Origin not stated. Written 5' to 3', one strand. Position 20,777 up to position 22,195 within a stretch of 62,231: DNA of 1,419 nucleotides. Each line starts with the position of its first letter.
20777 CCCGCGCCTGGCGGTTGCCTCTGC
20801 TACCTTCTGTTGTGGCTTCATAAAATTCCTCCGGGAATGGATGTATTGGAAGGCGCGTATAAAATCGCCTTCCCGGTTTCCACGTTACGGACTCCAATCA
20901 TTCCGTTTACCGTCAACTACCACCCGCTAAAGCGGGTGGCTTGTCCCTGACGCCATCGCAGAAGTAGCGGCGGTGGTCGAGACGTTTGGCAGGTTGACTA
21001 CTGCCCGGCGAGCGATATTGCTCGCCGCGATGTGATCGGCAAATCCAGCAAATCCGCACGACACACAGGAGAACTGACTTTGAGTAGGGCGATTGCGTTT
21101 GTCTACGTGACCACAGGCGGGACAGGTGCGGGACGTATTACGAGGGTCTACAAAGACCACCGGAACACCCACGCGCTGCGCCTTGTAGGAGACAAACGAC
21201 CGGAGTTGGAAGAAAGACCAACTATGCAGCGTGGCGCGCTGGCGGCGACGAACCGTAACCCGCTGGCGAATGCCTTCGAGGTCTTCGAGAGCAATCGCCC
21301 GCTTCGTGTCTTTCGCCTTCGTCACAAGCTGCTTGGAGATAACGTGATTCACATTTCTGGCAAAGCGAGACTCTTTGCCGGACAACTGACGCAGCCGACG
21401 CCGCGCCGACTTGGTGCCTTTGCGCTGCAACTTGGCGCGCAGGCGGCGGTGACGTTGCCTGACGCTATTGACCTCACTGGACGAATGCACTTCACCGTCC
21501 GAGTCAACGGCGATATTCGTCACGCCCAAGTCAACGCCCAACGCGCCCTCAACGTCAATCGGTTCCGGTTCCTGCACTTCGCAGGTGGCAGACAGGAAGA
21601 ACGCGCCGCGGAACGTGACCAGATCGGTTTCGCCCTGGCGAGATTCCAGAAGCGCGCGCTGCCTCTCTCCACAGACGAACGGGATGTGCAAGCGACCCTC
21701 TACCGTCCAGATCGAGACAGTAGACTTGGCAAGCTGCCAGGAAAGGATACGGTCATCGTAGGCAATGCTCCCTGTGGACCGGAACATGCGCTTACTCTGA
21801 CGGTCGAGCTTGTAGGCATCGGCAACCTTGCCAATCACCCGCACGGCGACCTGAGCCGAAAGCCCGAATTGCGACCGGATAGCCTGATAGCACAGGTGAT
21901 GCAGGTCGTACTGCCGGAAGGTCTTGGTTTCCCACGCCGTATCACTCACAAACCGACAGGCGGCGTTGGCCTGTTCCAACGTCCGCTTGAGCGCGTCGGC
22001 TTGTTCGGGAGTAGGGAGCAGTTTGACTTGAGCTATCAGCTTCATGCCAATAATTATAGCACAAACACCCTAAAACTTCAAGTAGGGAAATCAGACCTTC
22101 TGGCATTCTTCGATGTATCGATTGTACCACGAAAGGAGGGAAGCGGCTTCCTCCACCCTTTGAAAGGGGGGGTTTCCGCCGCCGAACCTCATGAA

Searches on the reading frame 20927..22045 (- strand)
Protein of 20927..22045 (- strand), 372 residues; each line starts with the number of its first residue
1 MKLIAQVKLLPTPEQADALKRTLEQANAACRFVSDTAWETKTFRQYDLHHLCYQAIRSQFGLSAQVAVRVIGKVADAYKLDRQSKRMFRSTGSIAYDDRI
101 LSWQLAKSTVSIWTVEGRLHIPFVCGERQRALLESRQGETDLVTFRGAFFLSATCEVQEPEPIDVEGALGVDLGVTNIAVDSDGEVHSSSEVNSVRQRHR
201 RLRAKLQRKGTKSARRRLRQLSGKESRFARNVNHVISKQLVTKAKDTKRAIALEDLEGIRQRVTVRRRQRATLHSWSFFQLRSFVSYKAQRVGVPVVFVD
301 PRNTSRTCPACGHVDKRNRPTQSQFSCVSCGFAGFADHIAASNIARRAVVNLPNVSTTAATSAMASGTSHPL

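Call 8: search_protein_families(library=pfam, proteins=[window:20927-22045:-], max_evalue=0.01)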
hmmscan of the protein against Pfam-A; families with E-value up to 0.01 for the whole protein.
window:20927-22045:- (372 aa): 2 families
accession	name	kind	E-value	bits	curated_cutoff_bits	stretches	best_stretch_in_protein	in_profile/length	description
PF07282.18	Cas12f1-like_TNB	-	5.7e-20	71.7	26.3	1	278-344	1-60/60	Cas12f1-like, TNB domain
PF01385.25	OrfB_IS605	-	9e-10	39.2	30.5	1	155-247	4-106/120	Probable transposase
